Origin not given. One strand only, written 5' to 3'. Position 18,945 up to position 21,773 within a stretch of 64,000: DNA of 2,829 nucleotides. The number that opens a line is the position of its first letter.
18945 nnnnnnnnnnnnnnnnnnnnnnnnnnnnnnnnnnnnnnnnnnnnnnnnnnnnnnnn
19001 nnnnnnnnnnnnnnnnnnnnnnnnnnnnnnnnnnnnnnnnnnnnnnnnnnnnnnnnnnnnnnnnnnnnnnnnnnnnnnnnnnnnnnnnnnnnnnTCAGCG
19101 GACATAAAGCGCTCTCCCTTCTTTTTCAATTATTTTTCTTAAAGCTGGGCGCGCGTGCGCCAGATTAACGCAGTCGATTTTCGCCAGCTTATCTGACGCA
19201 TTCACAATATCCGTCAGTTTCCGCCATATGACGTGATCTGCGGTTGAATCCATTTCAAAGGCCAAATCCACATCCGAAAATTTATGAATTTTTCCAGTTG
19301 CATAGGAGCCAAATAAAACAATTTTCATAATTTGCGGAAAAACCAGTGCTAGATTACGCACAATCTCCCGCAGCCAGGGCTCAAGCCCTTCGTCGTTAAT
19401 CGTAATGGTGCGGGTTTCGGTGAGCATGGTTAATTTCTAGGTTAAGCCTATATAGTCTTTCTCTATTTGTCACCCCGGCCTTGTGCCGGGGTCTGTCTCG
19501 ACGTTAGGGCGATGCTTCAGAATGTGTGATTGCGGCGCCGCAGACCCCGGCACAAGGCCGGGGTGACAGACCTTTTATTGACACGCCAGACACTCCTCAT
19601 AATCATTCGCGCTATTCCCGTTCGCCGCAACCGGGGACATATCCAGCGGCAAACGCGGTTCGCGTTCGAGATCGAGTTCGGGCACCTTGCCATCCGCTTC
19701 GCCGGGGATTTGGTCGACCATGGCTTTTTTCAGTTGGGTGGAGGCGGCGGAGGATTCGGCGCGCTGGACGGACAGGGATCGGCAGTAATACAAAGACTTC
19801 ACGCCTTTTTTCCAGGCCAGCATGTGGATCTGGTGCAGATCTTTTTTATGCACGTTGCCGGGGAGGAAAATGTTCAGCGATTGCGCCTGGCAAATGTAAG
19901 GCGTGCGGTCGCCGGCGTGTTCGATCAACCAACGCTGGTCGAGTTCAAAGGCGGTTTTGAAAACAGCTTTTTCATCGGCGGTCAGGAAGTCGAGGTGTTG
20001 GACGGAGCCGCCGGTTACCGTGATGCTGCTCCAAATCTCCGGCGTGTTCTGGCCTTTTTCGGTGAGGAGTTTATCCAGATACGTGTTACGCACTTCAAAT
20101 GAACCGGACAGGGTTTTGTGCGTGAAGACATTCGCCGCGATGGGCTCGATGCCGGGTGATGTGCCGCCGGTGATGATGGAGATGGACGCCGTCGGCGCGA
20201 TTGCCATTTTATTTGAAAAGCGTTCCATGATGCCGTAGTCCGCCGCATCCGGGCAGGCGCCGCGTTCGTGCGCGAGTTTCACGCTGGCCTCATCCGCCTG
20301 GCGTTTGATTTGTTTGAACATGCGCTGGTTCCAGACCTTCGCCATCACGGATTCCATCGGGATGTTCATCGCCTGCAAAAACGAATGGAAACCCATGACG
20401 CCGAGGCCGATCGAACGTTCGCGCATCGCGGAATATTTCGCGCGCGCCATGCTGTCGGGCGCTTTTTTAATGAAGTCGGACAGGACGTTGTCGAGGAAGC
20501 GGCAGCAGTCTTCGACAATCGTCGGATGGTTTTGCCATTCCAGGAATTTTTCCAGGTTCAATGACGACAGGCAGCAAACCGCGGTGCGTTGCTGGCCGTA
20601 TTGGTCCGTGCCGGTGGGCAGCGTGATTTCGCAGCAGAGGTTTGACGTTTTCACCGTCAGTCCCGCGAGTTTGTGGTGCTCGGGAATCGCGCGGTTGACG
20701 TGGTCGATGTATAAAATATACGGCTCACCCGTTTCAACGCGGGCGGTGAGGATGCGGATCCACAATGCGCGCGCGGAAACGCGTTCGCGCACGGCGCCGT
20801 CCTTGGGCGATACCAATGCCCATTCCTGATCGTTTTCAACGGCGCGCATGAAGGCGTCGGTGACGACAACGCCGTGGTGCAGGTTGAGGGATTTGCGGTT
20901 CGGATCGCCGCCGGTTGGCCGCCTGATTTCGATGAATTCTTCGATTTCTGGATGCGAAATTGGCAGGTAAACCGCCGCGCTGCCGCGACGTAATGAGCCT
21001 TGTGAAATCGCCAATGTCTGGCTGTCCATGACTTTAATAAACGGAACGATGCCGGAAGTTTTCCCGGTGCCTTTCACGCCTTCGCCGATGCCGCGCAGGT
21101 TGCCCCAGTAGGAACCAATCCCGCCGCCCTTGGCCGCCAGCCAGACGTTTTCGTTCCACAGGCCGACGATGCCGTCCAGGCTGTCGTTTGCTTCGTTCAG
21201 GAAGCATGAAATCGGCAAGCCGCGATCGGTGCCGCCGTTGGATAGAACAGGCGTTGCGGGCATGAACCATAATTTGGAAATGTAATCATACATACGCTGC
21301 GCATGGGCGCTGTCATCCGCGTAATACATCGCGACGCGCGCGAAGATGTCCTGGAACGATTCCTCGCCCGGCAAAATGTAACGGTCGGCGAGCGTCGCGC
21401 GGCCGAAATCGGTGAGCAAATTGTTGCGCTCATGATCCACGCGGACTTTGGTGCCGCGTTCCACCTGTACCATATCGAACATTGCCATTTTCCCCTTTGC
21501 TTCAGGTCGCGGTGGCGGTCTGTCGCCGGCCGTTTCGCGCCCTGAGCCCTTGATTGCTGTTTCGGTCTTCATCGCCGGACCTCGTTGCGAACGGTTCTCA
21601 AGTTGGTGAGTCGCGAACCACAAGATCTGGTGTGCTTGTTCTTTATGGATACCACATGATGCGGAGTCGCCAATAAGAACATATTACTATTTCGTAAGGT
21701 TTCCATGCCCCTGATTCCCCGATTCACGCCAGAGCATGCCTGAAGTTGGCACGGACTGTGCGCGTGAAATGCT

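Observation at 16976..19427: Two MNT/HEPN toxin-antitoxin modules spliced into the nrdA-nrdB operon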

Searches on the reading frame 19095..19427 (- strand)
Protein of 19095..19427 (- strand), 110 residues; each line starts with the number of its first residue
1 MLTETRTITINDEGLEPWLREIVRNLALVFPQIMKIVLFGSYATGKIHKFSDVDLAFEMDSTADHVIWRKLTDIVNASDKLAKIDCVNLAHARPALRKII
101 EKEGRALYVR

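Call 3: search_protein_families(library=pfam, proteins=[window:19095-19427:-], max_evalue=0.01)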
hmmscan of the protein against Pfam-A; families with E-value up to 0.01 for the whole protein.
window:19095-19427:- (110 aa): 3 families
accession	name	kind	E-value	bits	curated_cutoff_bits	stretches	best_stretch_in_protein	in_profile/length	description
PF18765.7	Polbeta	-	4e-13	49.8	26.9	1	31-109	11-89/93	Polymerase beta, Nucleotidyltransferase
PF01909.29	NTP_transf_2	-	1.3e-09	38.7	21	1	19-106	4-92/93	Nucleotidyltransferase domain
PF22600.2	MTPAP-like_central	-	0.00031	21.3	27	1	20-89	27-98/139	Poly(A) RNA polymerase, mitochondrial-like, central palm domain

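Call 4: search_protein_families(library=ncbifam, proteins=[window:19095-19427:-], max_evalue=0.01)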
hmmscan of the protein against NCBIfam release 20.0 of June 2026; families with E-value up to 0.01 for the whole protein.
window:19095-19427:- (110 aa): 1 family
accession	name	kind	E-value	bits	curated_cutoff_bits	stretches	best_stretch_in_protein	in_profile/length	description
NF047752.1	MntA_antitoxin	equivalog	8.9e-14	51.3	60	1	31-109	5-82/106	type VII toxin-antitoxin system MntA family adenylyltransferase antitoxin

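Call 28: find_homologous_proteins(query=window:19095-19427:-, max_evalue=0.00001)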
Query window:19095-19427:- (110 aa): 2 proteins with E <= 0.00001 among 76 candidates.
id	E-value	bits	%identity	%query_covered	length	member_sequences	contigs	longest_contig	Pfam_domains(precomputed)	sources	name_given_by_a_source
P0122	1.3e-61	223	93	100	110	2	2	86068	PF18765.8,PF01909.30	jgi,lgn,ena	-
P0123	2.3e-40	155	67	100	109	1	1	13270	PF18765.8,PF01909.30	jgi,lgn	-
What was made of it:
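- Tried and rejected: The MNT1 search was what uncovered the sister loci (call 28).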

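Call 29: find_encoding_contigs(protein=P0122, flank=7000, max_places=4)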
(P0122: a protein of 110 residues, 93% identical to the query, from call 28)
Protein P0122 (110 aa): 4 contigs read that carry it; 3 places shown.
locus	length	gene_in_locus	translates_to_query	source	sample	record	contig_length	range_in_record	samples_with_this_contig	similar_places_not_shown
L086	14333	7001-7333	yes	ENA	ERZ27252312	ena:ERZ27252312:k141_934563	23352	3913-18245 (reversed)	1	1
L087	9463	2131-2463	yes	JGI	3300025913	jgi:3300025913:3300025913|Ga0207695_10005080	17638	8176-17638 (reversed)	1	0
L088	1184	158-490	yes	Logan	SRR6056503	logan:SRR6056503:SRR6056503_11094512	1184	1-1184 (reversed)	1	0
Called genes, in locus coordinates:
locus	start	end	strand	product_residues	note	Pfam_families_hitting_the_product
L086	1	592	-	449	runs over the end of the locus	PF05697:Trigger_N, PF00254:FKBP_C, PF05698:Trigger_C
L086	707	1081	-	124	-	-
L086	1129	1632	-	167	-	-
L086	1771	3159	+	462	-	PF00206:Lyase_1, PF10415:FumaraseC_C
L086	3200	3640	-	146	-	-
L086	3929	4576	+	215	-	PF04264:YceI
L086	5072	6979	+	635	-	PF00317:Ribonuc_red_lgN, PF02867:Ribonuc_red_lgC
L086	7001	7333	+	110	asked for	PF01909:NTP_transf_2, PF18765:Polbeta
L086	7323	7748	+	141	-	PF01934:HepT-like (weak), PF08780:NTase_sub_bind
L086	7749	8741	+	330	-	PF00268:Ribonuc_red_sm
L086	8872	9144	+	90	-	-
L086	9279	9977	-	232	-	PF01135:PCMT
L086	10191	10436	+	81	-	-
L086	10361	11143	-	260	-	PF06750:A24_N_bact, PF01478:Peptidase_A24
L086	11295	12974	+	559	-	PF07655:Secretin_N_2, PF00263:Secretin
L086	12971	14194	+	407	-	PF06864:PAP_PilO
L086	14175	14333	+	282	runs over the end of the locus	-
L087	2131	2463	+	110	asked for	PF01909:NTP_transf_2, PF18765:Polbeta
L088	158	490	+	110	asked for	PF01909:NTP_transf_2, PF18765:Polbeta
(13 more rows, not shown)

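Call 30: find_encoding_contigs(protein=P0123, flank=7000, max_places=4)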
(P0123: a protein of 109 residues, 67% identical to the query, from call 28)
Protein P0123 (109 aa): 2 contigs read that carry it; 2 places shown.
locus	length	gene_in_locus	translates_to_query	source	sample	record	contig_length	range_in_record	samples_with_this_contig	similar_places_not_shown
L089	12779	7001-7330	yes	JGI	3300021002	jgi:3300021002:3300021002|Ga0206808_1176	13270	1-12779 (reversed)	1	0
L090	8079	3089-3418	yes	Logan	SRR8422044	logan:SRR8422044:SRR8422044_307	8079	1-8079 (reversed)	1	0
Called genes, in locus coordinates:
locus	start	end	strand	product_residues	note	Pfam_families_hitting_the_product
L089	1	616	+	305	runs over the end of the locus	PF01545:Cation_efflux, PF16916:ZT_dimer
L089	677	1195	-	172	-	-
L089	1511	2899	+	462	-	PF00206:Lyase_1, PF10415:FumaraseC_C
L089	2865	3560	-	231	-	-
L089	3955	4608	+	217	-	PF04264:YceI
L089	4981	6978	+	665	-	PF00317:Ribonuc_red_lgN, PF02867:Ribonuc_red_lgC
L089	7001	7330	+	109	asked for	PF01909:NTP_transf_2 (weak), PF18765:Polbeta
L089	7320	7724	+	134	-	PF08780:NTase_sub_bind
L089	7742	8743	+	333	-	PF00268:Ribonuc_red_sm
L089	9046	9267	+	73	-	-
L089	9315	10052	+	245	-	PF00149:Metallophos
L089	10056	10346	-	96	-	-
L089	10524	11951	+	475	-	PF10082:BBP2_2, PF03797:Autotransporter (weak)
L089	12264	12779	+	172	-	?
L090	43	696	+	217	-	PF04264:YceI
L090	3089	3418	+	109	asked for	PF01909:NTP_transf_2 (weak), PF18765:Polbeta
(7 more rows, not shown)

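Call 34: find_related_loci(query=A1, collection=metagenome_contigs, flank=5000)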
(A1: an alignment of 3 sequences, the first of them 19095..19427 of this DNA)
Query A1 (110 aa) in metagenome_contigs; peptide patterns used: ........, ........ (x = any residue, [..] = any of these).
55 stretches matched a pattern; 2 encode a relative of the query (tblastn E <= 1e-3); 2 distinct loci.
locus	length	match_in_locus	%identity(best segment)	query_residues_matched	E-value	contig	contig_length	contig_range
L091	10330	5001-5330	93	1-110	3e-69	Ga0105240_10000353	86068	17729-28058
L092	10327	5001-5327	67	1-110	5e-48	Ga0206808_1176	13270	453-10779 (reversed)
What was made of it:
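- Tried and rejected: This added only one new contig (call 34).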

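Call 38: search_solved_structures(query=window:19095-19427:-, max_evalue=1, show_alignments=2)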
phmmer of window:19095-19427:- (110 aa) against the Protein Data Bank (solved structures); distinct sequences matched with E-value up to 1: 12.
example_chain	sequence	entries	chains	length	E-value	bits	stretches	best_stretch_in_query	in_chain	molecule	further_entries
5yep_A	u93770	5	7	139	2.6e-06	30.7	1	22-108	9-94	Toxin-antitoxin system antidote Mnt family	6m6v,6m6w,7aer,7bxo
6m6u_A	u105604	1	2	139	3.6e-05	27.1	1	22-108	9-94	Toxin-antitoxin system antitoxin MntA family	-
7ae2_B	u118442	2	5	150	9.5e-05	25.7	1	19-108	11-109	MNT ANTITOXIN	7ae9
9z7q_I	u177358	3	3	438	0.00025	24.4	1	34-77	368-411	Cmr1-MntA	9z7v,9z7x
1no5_A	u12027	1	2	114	0.00045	23.5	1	34-102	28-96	Hypothetical protein HI0073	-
2rff_A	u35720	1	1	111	0.0063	19.9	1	19-61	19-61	Putative nucleotidyltransferase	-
8xeh_E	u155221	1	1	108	0.062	16.7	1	25-80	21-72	MNT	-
8xeo_A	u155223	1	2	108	0.11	15.9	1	25-80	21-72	MNT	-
3mml_B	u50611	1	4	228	0.29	14.5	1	40-90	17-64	Allophanate hydrolase subunit 1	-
1wot_A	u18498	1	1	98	0.36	14.2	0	33-68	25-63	PUTATIVE MINIMAL NUCLEOTIDYLTRANSFERASE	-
8ont_A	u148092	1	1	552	0.43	14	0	14-60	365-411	NRAMP related aluminium transporter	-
9vlb_A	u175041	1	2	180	0.51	13.7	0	43-90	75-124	Ras-related protein Rab7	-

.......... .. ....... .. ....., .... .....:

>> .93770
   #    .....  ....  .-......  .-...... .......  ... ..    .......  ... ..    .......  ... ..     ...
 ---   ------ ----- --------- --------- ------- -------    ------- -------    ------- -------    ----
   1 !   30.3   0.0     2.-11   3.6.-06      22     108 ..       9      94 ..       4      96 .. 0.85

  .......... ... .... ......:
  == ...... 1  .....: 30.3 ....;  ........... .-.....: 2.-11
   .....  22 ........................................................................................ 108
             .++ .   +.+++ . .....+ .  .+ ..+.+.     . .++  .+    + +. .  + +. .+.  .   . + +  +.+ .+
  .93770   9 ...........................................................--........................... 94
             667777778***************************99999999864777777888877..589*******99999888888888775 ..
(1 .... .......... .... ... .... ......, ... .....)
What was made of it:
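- Closest known: HI0073/HI0074 nucleotidyltransferase / substrate-binding pair of Haemophilus influenzae. Same: MNT1 matches HI0073 (1NO5) at E = 4.5e-4 (calls 3, 38).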

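Call 46: search_protein_families(library=pfam, proteins=[L086:8872-9144:+, L089:9046-9267:+, L086:7323-7748:+, L089:7320-7724:+, L089:7001-7330:+], max_evalue=0.1)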
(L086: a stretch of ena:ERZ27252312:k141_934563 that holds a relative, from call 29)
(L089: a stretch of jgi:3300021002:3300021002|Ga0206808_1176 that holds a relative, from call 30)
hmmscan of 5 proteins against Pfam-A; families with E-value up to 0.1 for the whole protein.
L086:8872-9144:+ (90 aa): 0 families

L089:9046-9267:+ (73 aa): 0 families

L086:7323-7748:+ (141 aa): 3 families
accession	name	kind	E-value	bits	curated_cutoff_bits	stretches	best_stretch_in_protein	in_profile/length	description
PF08780.16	NTase_sub_bind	-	2.6e-13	50.5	31.8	1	10-130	7-125/126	Nucleotidyltransferase substrate binding protein like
PF01934.22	HepT-like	-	2.4e-07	30.9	23.5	1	13-122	5-114/120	Ribonuclease HepT-like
PF00701.28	DHDPS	-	0.058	12.6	22.1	1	19-73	202-256/289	Dihydrodipicolinate synthetase family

L089:7320-7724:+ (134 aa): 2 families
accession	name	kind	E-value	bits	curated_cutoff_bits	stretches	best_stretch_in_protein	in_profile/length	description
PF08780.16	NTase_sub_bind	-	3.5e-10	40.4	31.8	1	10-118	3-116/126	Nucleotidyltransferase substrate binding protein like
PF01934.22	HepT-like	-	0.00088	19.4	23.5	1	28-121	22-116/120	Ribonuclease HepT-like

L089:7001-7330:+ (109 aa): 4 families
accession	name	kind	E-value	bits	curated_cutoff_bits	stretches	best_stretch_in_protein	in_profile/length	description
PF18765.7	Polbeta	-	2.1e-15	57.1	26.9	1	31-108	11-89/93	Polymerase beta, Nucleotidyltransferase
PF01909.29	NTP_transf_2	-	2.2e-07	31.6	21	1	31-100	13-87/93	Nucleotidyltransferase domain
PF22600.2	MTPAP-like_central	-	3e-05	24.6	27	1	27-82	34-95/139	Poly(A) RNA polymerase, mitochondrial-like, central palm domain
PF22014.2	DUF6932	-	0.037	14.9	27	1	35-74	53-92/142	Family of unknown function (DUF6932)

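Call 47: search_protein_families(library=padloc, proteins=[window:19095-19427:-], max_evalue=0.01)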
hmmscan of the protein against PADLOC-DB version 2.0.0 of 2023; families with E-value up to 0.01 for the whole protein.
window:19095-19427:- (110 aa): 10 families
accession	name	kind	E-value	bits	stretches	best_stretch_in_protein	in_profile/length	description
PDLC04906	PDC-S09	-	1.5e-08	32.9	1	32-103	23-94/98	-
PDLC04903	PDC-S09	-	1.1e-06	27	1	14-62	6-55/108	-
PDLC04907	PDC-S09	-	2.7e-06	25.5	1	22-72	17-66/114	-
PDLC04904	PDC-S09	-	3.1e-06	25.3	1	32-104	24-95/104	-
PDLC04902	PDC-S09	-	3.8e-06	25.1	1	32-106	20-94/97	-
PDLC04905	PDC-S09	-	0.00038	18.7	1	32-106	20-97/101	-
PDLC04368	PDC-M05A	-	0.00059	17.7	1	7-57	84-131/201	-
PDLC04901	PDC-S09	-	0.0042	15.8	0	29-57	15-45/126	-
PDLC03138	Specificity_I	-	0.0066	13.5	1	20-102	9-91/485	Type I specificity subunit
PDLC04778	PDC-M70A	-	0.0069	13.7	1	24-75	38-89/355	-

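Call 69: search_protein_representatives(alignment_id=A1)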
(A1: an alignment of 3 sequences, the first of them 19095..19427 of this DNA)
Query: 3 sequences, 110 profile positions. Proteins with E-value up to 0.001 (for the whole library): 784; up to 1e-10: 7; up to 1e-30: 2. The best 150 are listed.
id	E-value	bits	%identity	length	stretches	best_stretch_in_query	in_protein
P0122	1.5e-64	231.0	-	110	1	1-110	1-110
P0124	2.1e-33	130.7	-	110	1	1-110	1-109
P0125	3.6e-30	120.3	-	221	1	4-110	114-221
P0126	3.6e-25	104.3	-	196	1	2-110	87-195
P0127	5.9e-20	87.5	-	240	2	15-108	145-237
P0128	4.3e-11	58.9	-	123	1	22-109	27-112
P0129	9.3e-11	57.9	-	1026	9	22-77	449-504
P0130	1.2e-10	57.5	-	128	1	30-110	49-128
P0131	1.5e-10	57.2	-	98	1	30-108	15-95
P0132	1.6e-10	57.1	-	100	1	21-108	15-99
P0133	2.3e-10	56.6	-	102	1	27-108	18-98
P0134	3.8e-10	55.9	-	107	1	19-110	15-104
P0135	3.9e-10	55.8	-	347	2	30-108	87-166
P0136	5.8e-10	55.3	-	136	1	13-108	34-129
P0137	7.1e-10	55.0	-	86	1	31-108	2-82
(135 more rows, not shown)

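Call 71: find_encoding_contigs(protein=P0124, flank=5000, max_places=4)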
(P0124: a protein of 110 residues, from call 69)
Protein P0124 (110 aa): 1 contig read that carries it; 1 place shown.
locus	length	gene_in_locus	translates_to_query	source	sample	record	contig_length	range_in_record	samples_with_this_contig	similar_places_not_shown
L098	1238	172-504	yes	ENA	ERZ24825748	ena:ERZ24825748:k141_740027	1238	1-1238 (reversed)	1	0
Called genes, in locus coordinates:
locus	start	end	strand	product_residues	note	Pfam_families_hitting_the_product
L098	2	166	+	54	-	?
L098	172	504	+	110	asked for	PF01909:NTP_transf_2 (weak), PF18765:Polbeta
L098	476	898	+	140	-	PF08780:NTase_sub_bind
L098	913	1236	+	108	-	?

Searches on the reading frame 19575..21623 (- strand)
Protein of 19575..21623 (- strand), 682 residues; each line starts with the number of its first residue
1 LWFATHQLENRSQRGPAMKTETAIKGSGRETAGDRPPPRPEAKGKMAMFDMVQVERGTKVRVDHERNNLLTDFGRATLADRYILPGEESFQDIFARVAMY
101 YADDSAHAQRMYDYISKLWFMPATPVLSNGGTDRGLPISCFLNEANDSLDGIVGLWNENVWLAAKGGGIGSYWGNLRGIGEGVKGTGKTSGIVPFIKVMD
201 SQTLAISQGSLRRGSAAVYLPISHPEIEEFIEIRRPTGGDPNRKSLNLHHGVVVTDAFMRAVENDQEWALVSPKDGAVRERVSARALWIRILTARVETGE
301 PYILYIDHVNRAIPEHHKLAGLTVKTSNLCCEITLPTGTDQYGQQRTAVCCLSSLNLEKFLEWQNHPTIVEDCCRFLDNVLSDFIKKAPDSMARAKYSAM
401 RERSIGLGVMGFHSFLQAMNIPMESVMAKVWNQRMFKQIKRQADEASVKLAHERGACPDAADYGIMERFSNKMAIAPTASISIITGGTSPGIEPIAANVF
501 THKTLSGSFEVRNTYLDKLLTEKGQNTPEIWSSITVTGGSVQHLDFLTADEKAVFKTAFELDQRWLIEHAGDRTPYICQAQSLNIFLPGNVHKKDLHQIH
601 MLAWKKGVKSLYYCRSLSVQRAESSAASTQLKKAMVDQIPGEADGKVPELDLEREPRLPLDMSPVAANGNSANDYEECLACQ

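Call 3: search_protein_families(library=pfam, proteins=[window:19575-21623:-], max_evalue=0.01)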
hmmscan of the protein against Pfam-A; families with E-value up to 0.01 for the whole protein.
window:19575-21623:- (682 aa): 2 families
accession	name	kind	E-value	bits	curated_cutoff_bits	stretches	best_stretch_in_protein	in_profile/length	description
PF02867.20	Ribonuc_red_lgC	-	8.2e-121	404.6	23.9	2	139-458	2-337/523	Ribonucleotide reductase, barrel domain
PF00317.26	Ribonuc_red_lgN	-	1.8e-18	66.8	28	1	69-135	2-77/77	Ribonucleotide reductase, all-alpha domain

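Call 4: search_protein_families(library=ncbifam, proteins=[window:19575-21623:-], max_evalue=0.01)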
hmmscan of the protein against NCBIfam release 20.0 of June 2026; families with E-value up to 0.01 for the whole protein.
window:19575-21623:- (682 aa): 20 families
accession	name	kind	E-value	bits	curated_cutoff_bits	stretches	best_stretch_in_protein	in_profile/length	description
NF006577.0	PRK09102.1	equivalog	8.7e-303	1005.2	620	1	52-682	7-604/604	ribonucleoside-diphosphate reductase subunit alpha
TIGR02506.1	NrdE_NrdA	equivalog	1.5e-153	512.6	341.05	2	76-458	5-420/616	ribonucleoside-diphosphate reductase subunit alpha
TIGR02510.1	NrdE-prime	equivalog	5.2e-127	424.7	602.25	1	65-626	13-551/560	ribonucleoside-diphosphate reductase subunit alpha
NF005544.0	PRK07207.1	equivalog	1.7e-110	370.4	965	3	45-275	275-509/965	ribonucleoside-diphosphate reductase subunit alpha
TIGR02504.1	NrdJ_Z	equivalog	4.4e-86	289.7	399.95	2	88-458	20-405/606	adenosylcobalamin-dependent ribonucleoside-diphosphate reductase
NF006279.0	PRK08447.1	equivalog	2.1e-79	267.8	1082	5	60-275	127-351/789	ribonucleoside-diphosphate reductase subunit alpha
NF006417.0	PRK08665.1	equivalog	2.5e-79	267.4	961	1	102-619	59-568/759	vitamin B12-dependent ribonucleotide reductase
NF009029.0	PRK12365.1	equivalog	3.1e-79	267.1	1350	3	64-275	372-592/1046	ribonucleoside-diphosphate reductase subunit alpha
NF006665.0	PRK09209.1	equivalog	1.3e-75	255.2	1057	3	61-275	147-372/761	ribonucleoside-diphosphate reductase subunit alpha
NF005101.0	PRK06539.1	equivalog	4.8e-72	243.2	988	3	61-275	139-362/822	ribonucleoside-diphosphate reductase subunit alpha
NF005483.0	PRK07088.1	equivalog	4.3e-69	233.5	1214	3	61-274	149-373/764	ribonucleoside-diphosphate reductase subunit alpha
NF009028.0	PRK12364.1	equivalog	3e-68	230.6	1377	3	62-275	228-453/842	ribonucleoside-diphosphate reductase subunit alpha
NF005010.0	PRK06406.1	subfamily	6.4e-68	229.7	1125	1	89-628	201-729/771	vitamin B12-dependent ribonucleotide reductase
TIGR04170.1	RNR_1b_NrdE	exception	1.6e-61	208.4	750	3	88-275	110-299/698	class 1b ribonucleoside-diphosphate reductase subunit alpha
NF006578.0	PRK09103.1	equivalog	2.6e-42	144.8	813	2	279-459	390-567/761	class 1a ribonucleoside-diphosphate reductase subunit alpha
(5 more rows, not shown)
